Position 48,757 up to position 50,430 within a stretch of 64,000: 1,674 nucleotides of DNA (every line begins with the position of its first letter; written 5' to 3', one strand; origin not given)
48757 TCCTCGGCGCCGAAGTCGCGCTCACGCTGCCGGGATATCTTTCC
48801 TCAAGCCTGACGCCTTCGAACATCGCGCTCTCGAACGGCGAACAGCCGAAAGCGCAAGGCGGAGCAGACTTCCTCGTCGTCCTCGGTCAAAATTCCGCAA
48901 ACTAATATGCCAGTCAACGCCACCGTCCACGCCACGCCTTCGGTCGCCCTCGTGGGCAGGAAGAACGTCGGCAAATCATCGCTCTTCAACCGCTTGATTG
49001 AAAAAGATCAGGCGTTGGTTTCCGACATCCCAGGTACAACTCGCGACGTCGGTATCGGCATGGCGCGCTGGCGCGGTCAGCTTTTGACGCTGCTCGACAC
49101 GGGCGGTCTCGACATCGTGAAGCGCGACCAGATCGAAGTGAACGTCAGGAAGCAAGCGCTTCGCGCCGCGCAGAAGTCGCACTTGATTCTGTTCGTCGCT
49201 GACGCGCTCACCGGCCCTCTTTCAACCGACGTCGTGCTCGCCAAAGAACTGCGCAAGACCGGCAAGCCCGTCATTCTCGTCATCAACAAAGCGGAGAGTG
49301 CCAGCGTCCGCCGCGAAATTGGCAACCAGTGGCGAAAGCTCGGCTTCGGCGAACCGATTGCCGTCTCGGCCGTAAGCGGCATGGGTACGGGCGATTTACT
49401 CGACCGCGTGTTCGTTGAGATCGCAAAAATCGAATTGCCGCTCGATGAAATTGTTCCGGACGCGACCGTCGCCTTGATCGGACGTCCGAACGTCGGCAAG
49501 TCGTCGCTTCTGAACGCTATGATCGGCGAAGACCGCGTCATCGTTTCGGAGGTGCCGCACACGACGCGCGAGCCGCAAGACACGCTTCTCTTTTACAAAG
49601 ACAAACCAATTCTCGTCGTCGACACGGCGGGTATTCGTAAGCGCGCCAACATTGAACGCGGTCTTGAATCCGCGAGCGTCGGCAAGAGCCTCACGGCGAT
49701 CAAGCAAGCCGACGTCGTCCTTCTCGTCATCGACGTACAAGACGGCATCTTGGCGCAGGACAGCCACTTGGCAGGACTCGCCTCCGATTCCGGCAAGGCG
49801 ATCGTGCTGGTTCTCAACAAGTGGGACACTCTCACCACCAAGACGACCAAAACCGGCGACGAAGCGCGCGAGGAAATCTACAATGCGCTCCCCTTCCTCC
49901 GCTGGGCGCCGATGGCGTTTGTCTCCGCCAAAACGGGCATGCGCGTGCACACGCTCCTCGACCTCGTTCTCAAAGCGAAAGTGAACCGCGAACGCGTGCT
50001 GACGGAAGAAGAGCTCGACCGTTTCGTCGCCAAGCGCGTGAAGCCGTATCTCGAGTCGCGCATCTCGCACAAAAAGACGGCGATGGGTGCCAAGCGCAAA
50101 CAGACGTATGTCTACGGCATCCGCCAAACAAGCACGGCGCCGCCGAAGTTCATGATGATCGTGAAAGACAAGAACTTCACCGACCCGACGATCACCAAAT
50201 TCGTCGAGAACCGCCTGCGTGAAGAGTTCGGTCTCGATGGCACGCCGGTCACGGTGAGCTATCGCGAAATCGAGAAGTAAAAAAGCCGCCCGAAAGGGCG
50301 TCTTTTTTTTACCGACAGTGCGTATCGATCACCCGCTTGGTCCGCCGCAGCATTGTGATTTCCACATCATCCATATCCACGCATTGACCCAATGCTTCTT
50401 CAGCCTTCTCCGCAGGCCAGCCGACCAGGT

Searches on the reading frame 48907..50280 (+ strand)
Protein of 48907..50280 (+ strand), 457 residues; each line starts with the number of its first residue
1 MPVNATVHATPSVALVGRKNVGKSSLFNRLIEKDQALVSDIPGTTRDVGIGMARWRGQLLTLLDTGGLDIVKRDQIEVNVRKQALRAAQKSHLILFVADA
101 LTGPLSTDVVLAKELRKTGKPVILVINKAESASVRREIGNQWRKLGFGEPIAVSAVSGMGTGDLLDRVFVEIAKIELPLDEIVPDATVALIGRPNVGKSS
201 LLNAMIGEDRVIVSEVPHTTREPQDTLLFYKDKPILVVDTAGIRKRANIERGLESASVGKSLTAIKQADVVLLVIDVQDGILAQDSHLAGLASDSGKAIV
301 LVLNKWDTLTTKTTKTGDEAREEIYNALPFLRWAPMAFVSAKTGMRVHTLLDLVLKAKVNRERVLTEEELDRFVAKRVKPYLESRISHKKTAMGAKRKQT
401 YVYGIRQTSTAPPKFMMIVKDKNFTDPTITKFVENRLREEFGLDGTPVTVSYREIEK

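Call 11: search_protein_families(library=pfam, proteins=[window:48907-50280:+], max_evalue=0.01)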
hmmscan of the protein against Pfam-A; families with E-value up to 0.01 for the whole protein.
window:48907-50280:+ (457 aa): 18 families
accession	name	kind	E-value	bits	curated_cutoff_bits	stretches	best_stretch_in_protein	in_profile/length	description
PF01926.29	MMR_HSR1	-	2.8e-55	185.7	21.9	2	187-305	1-113/113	50S ribosome-binding GTPase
PF02421.24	FeoB_N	-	5.7e-28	97.8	27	2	12-164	2-152/156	Ferrous iron transport protein B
PF00009.33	GTP_EFTU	-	4.2e-19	69.3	26.5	1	262-356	87-184/188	Elongation factor Tu GTP binding domain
PF00350.29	Dynamin_N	-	2.8e-16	60.5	27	1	188-221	1-33/168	Dynamin family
PF04548.22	AIG1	-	4.1e-13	49.6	27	2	187-287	2-102/212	AIG1 family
PF03193.22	RsgA_GTPase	-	1.9e-12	47.8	30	1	179-245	100-170/174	RsgA GTPase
PF14714.11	KH_dom-like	-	9.4e-12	45.5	27.3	1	387-453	16-81/81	KH-domain-like of EngA bacterial GTPase enzymes, C-terminal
PF08477.19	Roc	-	1.7e-06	28.7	27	0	13-34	2-23/119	Ras of Complex, Roc, domain of DAPkinase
PF00005.33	ABC_tran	-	9.2e-06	26.7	25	0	182-215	8-41/137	ABC transporter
PF13479.12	AAA_24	-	3.5e-05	24.2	27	0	312-376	131-192/195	AAA domain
PF00071.28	Ras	-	8.2e-05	22.7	21.6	0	188-316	2-124/162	Ras family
PF09439.16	SRPRB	-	9.7e-05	22.3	25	1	10-135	3-125/178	Signal recognition particle receptor beta subunit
PF00625.27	Guanylate_kin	-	0.00037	20.7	25.2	0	187-225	4-43/182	Guanylate kinase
PF15891.11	Nuc_deoxyri_tr2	-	0.00099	19.9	30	0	256-304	56-103/105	Nucleoside 2-deoxyribosyltransferase like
PF13401.12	AAA_22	-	0.0011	19.7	27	0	12-83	7-44/130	AAA domain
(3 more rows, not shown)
